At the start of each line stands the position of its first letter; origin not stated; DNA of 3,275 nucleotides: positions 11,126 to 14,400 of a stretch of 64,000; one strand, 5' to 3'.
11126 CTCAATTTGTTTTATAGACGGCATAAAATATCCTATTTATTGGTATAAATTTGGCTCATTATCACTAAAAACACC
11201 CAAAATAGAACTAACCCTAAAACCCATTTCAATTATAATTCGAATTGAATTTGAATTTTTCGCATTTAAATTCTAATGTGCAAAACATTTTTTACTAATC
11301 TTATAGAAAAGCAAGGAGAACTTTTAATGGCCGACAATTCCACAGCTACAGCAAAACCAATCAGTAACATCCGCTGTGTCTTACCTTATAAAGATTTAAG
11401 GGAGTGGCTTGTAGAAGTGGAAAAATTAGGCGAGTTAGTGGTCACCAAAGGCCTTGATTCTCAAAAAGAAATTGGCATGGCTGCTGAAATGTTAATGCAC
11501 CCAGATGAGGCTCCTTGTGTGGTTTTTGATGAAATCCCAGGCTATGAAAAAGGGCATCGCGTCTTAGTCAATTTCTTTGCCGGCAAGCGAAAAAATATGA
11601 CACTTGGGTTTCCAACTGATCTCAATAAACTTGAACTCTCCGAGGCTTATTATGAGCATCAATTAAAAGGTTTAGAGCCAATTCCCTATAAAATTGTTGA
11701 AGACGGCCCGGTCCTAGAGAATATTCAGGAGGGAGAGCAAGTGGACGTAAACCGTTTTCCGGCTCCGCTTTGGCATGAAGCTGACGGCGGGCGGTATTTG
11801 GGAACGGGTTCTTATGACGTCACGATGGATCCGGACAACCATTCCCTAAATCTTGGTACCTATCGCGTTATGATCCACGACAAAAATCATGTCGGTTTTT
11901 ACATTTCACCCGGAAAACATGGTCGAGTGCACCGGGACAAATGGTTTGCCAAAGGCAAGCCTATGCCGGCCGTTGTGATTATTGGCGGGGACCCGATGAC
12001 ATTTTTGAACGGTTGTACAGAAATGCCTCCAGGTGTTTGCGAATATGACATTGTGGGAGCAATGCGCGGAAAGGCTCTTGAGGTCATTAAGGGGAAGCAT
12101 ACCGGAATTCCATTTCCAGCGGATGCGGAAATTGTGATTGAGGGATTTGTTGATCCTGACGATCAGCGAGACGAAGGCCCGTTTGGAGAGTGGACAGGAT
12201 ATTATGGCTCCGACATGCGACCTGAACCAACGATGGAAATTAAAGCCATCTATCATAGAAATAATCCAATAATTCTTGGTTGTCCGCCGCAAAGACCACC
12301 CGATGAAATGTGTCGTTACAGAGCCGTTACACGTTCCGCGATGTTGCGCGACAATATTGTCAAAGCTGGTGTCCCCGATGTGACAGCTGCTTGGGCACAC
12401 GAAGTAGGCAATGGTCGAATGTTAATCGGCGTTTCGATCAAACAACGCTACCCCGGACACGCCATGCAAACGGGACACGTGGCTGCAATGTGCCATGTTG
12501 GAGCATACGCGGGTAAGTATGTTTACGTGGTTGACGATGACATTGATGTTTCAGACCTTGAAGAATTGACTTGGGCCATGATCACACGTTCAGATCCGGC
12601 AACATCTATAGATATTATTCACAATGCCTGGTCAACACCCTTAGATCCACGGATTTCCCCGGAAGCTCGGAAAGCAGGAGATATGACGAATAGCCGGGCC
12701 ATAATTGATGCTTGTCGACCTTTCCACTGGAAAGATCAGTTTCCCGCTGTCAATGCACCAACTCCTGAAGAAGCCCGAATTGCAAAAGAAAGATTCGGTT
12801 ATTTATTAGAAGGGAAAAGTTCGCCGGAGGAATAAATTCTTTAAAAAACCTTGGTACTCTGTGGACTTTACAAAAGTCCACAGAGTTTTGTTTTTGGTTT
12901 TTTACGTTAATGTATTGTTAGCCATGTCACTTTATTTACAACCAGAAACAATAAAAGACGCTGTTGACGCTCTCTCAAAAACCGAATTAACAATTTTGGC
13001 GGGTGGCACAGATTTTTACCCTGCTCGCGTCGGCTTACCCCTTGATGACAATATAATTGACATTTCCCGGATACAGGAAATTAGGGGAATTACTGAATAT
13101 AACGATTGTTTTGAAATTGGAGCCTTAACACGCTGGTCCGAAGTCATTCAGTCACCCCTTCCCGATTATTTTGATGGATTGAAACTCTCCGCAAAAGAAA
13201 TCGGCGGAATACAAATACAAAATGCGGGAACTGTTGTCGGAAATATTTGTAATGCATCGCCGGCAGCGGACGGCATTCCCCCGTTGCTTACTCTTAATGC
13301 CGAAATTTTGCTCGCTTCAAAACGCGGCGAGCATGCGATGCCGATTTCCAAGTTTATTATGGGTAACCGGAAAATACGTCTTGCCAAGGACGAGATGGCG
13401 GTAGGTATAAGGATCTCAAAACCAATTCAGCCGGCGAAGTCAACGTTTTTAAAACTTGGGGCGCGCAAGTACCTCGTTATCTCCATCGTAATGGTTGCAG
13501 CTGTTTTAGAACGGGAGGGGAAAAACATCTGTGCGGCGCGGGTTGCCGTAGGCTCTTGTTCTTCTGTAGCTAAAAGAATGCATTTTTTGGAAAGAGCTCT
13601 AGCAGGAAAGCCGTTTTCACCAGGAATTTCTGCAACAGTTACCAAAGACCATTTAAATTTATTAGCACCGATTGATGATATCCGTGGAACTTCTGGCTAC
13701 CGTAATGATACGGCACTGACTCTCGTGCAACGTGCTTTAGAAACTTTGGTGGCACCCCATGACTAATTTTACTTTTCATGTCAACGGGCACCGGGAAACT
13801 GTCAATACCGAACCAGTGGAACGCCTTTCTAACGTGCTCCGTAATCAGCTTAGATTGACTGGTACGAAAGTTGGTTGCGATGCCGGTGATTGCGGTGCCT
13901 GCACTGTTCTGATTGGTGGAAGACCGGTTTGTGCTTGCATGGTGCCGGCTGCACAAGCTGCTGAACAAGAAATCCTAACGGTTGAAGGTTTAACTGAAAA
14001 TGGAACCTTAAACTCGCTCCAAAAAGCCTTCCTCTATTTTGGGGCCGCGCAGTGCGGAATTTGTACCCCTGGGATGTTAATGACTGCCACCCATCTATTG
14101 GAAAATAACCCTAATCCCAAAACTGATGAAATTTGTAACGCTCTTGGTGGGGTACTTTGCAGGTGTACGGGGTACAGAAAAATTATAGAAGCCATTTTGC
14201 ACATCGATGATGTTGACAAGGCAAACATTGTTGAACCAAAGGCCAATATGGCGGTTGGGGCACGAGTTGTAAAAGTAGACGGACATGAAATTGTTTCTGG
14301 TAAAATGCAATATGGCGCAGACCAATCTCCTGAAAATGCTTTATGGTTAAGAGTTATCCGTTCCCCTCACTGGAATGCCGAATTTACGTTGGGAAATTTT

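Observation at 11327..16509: UbiD decarboxylase coupled to a nicotinate-dehydrogenase-like Mo-hydroxylase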

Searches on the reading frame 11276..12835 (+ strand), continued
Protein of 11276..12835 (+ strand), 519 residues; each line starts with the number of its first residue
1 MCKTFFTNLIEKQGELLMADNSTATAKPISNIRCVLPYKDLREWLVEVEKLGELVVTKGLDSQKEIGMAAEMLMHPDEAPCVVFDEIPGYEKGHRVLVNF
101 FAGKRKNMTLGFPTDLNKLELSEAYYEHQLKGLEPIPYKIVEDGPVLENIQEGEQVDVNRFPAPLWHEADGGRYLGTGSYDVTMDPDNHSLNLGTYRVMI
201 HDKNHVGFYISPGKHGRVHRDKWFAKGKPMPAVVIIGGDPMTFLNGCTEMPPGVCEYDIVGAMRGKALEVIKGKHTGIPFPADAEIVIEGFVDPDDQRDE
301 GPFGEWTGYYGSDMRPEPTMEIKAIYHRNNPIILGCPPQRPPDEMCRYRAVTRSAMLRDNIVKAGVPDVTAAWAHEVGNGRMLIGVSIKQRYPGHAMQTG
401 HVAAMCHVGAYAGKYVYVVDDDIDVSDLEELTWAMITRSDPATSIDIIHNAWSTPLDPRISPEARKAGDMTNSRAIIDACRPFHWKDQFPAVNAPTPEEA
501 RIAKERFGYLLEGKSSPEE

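Call 91: find_encoding_contigs(protein=P0192, flank=6000, max_places=1)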
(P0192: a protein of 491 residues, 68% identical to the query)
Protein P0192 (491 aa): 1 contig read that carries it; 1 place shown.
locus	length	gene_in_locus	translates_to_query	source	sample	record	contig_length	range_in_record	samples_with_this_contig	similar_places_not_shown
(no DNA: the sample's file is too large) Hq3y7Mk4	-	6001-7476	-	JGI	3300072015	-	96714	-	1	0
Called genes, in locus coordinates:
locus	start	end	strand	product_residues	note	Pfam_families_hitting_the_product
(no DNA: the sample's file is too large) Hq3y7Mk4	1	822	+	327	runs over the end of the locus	PF00072:Response_reg (weak)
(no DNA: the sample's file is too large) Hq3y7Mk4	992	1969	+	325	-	PF00072:Response_reg (weak)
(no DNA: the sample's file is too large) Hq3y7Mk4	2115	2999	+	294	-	PF02749:QRPTase_N, PF01729:QRPTase_C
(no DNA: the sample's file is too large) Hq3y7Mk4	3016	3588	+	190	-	PF00625:Guanylate_kin (weak), PF13555:AAA_29 (faint), PF13671:AAA_33 (faint), PF13238:AAA_18 (faint)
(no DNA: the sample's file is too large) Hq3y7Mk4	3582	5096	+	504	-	PF02885:Glycos_trans_3N, PF00591:Glycos_transf_3, PF07831:PYNP_C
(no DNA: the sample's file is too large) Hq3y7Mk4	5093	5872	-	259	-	PF17645:Amdase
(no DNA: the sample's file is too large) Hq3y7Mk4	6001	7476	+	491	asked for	PF01977:UbiD, PF20696:UbiD_C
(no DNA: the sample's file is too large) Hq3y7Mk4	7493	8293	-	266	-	PF00378:ECH_1, PF16113:ECH_2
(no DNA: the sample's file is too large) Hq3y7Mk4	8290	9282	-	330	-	PF01073:3Beta_HSD, PF01370:Epimerase, PF02719:Polysacc_synt_2, PF04321:RmlD_sub_bind, PF05368:NmrA (weak), PF13460:NAD_binding_10, PF16363:GDP_Man_Dehyd, PF07993:NAD_binding_4 (weak)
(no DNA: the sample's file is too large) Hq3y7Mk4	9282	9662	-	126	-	PF02311:AraC_binding, PF07883:Cupin_2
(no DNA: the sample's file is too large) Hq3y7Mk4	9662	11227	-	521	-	PF02538:Hydantoinase_B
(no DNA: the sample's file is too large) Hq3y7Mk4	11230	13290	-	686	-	PF05378:Hydant_A_N, PF01968:Hydantoinase_A, PF19278:Hydant_A_C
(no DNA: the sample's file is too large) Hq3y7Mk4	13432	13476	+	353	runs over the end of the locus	PF01180:DHO_dh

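Call 92: find_encoding_contigs(protein=P0155, flank=6000, max_places=1)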
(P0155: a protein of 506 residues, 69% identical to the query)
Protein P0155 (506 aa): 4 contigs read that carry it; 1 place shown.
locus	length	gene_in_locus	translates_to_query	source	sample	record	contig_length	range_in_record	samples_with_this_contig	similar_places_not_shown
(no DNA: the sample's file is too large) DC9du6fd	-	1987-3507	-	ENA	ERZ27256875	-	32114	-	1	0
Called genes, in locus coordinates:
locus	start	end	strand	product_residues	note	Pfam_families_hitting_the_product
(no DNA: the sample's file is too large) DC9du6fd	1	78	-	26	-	?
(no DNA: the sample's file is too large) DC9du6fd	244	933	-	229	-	PF00106:adh_short, PF08659:KR, PF13561:adh_short_C2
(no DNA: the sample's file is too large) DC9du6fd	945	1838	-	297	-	PF20434:BD-FAE, PF07859:Abhydrolase_3, PF00135:COesterase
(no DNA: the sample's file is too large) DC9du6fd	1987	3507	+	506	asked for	PF20695:UbiD_N (faint), PF01977:UbiD, PF20696:UbiD_C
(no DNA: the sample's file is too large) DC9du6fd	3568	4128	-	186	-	PF05951:Peptidase_M15_2, PF08291:Peptidase_M15_3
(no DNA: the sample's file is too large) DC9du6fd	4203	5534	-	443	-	PF01471:PG_binding_1 (weak), PF03734:YkuD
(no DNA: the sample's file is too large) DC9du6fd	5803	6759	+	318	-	PF10098:DUF2336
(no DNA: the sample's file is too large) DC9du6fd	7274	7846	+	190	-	PF07486:Hydrolase_2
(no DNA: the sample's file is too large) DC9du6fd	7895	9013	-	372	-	PF00764:Arginosuc_synth (weak), PF03054:tRNA_Me_trans, PF20259:tRNA_Me_trans_M, PF20258:tRNA_Me_trans_C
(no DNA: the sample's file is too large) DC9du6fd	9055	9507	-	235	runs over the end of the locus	PF03070:TENA_THI-4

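Call 93: find_encoding_contigs(protein=P0149, flank=6000, max_places=1)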
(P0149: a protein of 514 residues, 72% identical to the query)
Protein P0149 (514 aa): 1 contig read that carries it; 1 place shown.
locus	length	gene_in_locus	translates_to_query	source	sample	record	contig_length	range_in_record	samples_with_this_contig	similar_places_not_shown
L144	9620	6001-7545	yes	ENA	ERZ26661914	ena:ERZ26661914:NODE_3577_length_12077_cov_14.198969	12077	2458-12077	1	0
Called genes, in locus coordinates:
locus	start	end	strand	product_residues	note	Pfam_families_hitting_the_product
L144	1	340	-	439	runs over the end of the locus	PF06808:DctM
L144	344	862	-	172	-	PF04290:DctQ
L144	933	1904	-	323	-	PF03480:DctP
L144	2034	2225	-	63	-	-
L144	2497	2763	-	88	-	-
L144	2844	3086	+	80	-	PF01844:HNH (weak)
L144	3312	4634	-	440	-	PF01546:Peptidase_M20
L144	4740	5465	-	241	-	PF01177:Asp_Glu_race, PF17645:Amdase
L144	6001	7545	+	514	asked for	PF01977:UbiD, PF20696:UbiD_C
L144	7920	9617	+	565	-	PF00710:Asparaginase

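Call 94: find_encoding_contigs(protein=P0154, flank=6000, max_places=1)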
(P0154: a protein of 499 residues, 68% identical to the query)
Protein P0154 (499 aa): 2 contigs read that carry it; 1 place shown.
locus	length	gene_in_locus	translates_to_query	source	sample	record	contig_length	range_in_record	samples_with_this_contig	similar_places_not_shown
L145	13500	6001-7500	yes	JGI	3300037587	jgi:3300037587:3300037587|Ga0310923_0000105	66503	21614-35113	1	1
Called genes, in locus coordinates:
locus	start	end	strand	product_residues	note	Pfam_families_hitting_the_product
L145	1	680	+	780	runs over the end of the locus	PF01315:Ald_Xan_dh_C, PF02738:MoCoBD_1, PF20256:MoCoBD_2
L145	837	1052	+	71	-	-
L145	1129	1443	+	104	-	PF02661:Fic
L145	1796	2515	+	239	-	PF01613:Flavin_Reduct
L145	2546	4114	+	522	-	PF00501:AMP-binding, PF13193:AMP-binding_C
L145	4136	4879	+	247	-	PF00596:Aldolase_II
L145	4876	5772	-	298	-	PF00126:HTH_1, PF03466:LysR_substrate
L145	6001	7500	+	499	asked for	PF01977:UbiD, PF20696:UbiD_C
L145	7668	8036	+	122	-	PF02077:SURF4 (weak), PF07681:DoxX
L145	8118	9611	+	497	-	PF01977:UbiD, PF20696:UbiD_C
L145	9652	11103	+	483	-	PF20695:UbiD_N, PF01977:UbiD, PF20696:UbiD_C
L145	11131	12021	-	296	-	PF00135:COesterase, PF20434:BD-FAE, PF07859:Abhydrolase_3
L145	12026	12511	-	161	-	PF07366:SnoaL, PF12680:SnoaL_2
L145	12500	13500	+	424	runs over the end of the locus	PF04909:Amidohydro_2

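Call 95: find_encoding_contigs(protein=P0210, flank=6000, max_places=1)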
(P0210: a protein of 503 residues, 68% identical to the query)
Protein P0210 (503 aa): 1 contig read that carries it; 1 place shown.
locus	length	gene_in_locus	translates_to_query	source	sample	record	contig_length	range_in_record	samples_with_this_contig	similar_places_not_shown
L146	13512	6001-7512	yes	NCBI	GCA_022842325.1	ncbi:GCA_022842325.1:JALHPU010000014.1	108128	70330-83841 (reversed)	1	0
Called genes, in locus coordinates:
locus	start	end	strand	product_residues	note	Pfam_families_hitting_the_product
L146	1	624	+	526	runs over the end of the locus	PF20695:UbiD_N, PF01977:UbiD, PF20696:UbiD_C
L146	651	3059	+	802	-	PF02515:CoA_transf_3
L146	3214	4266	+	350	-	PF04069:OpuAC, PF13379:NMT1_2, PF09084:NMT1, PF12974:Phosphonate-bd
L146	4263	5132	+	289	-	PF00005:ABC_tran, PF13304:AAA_21 (faint)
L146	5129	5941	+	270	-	PF00528:BPD_transp_1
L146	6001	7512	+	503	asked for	PF20695:UbiD_N (weak), PF01977:UbiD, PF20696:UbiD_C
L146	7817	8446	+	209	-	PF01161:PBP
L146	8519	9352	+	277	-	PF02749:QRPTase_N, PF01729:QRPTase_C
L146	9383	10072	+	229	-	PF00925:GTP_cyclohydro2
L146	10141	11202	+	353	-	PF01547:SBP_bac_1, PF13531:SBP_bac_11 (weak), PF13343:SBP_bac_6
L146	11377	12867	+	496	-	PF00171:Aldedh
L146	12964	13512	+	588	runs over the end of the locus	PF02776:TPP_enzyme_N, PF00205:TPP_enzyme_M, PF02775:TPP_enzyme_C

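Call 96: find_encoding_contigs(protein=P0217, flank=6000, max_places=1)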
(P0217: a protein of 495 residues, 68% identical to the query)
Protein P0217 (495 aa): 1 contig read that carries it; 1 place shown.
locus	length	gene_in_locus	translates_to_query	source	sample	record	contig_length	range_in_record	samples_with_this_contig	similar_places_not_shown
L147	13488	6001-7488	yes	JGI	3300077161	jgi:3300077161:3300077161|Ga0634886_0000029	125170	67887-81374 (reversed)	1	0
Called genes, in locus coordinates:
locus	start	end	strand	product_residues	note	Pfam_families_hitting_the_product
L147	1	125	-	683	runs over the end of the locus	PF01970:TctA, PF07331:TctB (weak)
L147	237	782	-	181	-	PF07883:Cupin_2 (faint)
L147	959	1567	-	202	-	PF12973:Cupin_7 (weak), PF07883:Cupin_2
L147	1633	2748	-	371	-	PF00190:Cupin_1 (faint), PF07883:Cupin_2 (weak)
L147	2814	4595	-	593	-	PF01869:BcrAD_BadFG (faint), PF06277:EutA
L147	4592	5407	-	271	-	PF09339:HTH_IclR, PF01614:IclR_C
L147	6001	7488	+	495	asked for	PF01977:UbiD, PF20696:UbiD_C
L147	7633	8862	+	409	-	PF07883:Cupin_2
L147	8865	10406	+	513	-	PF06277:EutA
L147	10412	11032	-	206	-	PF01810:LysE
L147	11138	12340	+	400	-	PF13433:Peripla_BP_5 (weak), PF13458:Peripla_BP_6, PF01094:ANF_receptor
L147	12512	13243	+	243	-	PF14497:GST_C_3, PF13410:GST_C_2 (weak)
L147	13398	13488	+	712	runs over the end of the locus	PF02922:CBM_48, PF00128:Alpha-amylase, PF21331:Isoamylase_C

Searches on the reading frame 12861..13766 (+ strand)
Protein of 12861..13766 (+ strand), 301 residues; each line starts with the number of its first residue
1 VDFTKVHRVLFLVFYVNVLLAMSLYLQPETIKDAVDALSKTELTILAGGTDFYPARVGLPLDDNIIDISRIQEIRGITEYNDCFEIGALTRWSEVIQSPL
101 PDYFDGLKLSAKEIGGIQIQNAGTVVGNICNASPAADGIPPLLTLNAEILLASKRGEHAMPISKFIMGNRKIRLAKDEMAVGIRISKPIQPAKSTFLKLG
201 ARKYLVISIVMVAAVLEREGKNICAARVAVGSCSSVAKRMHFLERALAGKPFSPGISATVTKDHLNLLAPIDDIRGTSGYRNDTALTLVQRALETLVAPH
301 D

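Call 3: search_protein_families(library=pfam, proteins=[window:12861-13766:+])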
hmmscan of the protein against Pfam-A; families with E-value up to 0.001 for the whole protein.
window:12861-13766:+ (301 aa): 2 families
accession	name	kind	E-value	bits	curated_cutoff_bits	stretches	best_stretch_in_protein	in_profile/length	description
PF00941.27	FAD_binding_5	-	7.9e-33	114.1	27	1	25-185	5-167/170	FAD binding domain in molybdopterin dehydrogenase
PF03450.22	CO_deh_flav_C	-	2.8e-14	53.5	25.5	1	198-295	4-101/102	CO dehydrogenase flavoprotein C-terminal domain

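Call 4: search_protein_families(library=ncbifam, proteins=[window:12861-13766:+])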
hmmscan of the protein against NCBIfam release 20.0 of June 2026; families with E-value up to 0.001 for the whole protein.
window:12861-13766:+ (301 aa): 7 families
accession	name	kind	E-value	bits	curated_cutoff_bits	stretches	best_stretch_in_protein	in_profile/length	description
NF043083.1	XdhB_XDHase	equivalog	1.9e-46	158.5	310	1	23-297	5-284/289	xanthine dehydrogenase subunit XdhB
NF007427.0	PRK09971.1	equivalog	6.7e-43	147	287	1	22-298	4-285/292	xanthine dehydrogenase FAD-binding subunit XdhB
NF041019.1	glyceraldDH_beta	equivalog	1.3e-40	139.4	350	1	25-295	8-279/280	glyceraldehyde dehydrogenase subunit beta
TIGR02963.1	xanthine_xdhA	equivalog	1.1e-35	123.2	467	1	25-292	195-464/468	xanthine dehydrogenase small subunit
TIGR03195.1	4hydrxCoA_B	equivalog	2.9e-23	82.5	404.55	2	130-296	153-319/321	4-hydroxybenzoyl-CoA reductase subunit beta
TIGR03199.1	pucC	equivalog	7.1e-22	78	306.05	1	28-281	1-254/264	xanthine dehydrogenase subunit C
TIGR03312.1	Se_sel_red_FAD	hypoth_equivalog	3.4e-05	23.1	241.5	1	25-258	4-220/257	molybdopterin-dependent oxidoreductase FAD-binding subunit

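Call 82: search_solved_structures(query=window:12924-13766:+, max_evalue=1e-10)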
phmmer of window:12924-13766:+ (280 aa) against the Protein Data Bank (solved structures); distinct sequences matched with E-value up to 1e-10: 12.
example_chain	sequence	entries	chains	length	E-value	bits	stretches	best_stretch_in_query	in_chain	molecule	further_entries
1ffv_C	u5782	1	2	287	1.3e-25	93.9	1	4-274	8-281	CUTM, FLAVOPROTEIN OF CARBON MONOXIDE DEHYDROGENASE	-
1ffu_C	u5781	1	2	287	1.2e-24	90.7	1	4-274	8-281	CUTM, FLAVOPROTEIN OF CARBON MONOXIDE DEHYDROGENASE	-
3hrd_C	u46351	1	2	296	3.6e-23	85.9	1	6-232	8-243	Nicotinate dehydrogenase FAD-subunit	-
4zoh_B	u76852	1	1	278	1.4e-19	74.1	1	4-274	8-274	Putative oxidoreductase FAD-binding subunit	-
1jro_A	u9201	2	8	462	3.9e-17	66.1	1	7-272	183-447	xanthine dehydrogenase, chain A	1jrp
2w3r_A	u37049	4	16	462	4e-17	66.1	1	7-272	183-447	XANTHINE DEHYDROGENASE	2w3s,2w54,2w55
8uem_B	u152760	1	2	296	1e-16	64.7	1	20-276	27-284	Carbon monoxide dehydrogenase medium chain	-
7dqx_B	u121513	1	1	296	7.6e-15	58.6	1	21-273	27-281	6-hydroxypseudooxynicotine dehydrogenase complex subunit alpha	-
7dqx_E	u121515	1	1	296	1.1e-14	58.1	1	21-273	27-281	6-hydroxypseudooxynicotine dehydrogenase complex subunit alpha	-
1t3q_C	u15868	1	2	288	2.5e-13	53.6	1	4-272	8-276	quinoline 2-oxidoreductase medium subunit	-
1zxi_C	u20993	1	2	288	5.8e-11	45.9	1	4-275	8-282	Carbon monoxide dehydrogenase medium chain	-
1n5w_C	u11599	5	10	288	7.7e-11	45.5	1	4-275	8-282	Carbon monoxide dehydrogenase medium chain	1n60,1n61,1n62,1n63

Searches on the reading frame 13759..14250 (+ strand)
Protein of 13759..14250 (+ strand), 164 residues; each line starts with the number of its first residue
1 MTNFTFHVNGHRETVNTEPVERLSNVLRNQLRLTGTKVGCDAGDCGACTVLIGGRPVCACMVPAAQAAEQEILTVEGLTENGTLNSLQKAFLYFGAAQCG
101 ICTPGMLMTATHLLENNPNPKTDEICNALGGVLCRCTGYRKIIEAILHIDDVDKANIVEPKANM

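Call 83: search_solved_structures(query=window:13759-14250:+, max_evalue=1e-25)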
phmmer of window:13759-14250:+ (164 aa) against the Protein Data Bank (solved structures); distinct sequences matched with E-value up to 1e-25: 30.
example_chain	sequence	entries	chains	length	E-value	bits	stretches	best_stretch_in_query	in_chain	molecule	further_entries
3hrd_D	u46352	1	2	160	3.1e-42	147.2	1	5-148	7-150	Nicotinate dehydrogenase small FeS subunit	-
4zoh_C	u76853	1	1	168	5.6e-40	139.9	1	4-147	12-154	Putative oxidoreductase iron-sulfur subunit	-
1t3q_A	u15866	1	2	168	2.1e-38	134.8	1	6-147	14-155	quinoline 2-oxidoreductase small subunit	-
8uem_C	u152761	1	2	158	3.8e-38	133.9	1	4-146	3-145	[2Fe-2S] binding domain protein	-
1rm6_C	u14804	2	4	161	6.7e-38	133.1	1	23-146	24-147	4-hydroxybenzoyl-CoA reductase gamma subunit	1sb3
1ffu_A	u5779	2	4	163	8.4e-38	132.8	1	4-148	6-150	CUTS, IRON-SULFUR PROTEIN OF CARBON MONOXIDE DEHYDROGENASE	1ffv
1n5w_A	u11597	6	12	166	4.2e-36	127.3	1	6-148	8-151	Carbon monoxide dehydrogenase small chain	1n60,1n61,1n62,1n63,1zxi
7dqx_C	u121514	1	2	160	3e-34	121.3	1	4-147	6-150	6-hydroxypseudooxynicotine dehydrogenase complex subunit beta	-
5y6q_A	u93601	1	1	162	1.1e-33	119.4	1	3-147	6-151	Aldehyde oxidase small subunit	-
1dgj_A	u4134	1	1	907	4.1e-32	114.3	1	4-148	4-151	ALDEHYDE OXIDOREDUCTASE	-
1sij_A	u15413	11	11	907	2e-31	112.1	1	6-149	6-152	Aldehyde oxidoreductase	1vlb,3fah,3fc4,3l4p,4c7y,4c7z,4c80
8gy3_B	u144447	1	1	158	1.3e-30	109.4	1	5-147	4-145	Small subunit of aldehyde dehydrogenase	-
3zyv_A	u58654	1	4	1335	1.5e-30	109.3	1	4-145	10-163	AOX3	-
28mb_A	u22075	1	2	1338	2.7e-30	108.4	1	4-146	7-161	Aldehyde oxidase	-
6q6q_A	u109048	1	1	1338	5.8e-30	107.3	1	4-146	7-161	Aldehyde oxidase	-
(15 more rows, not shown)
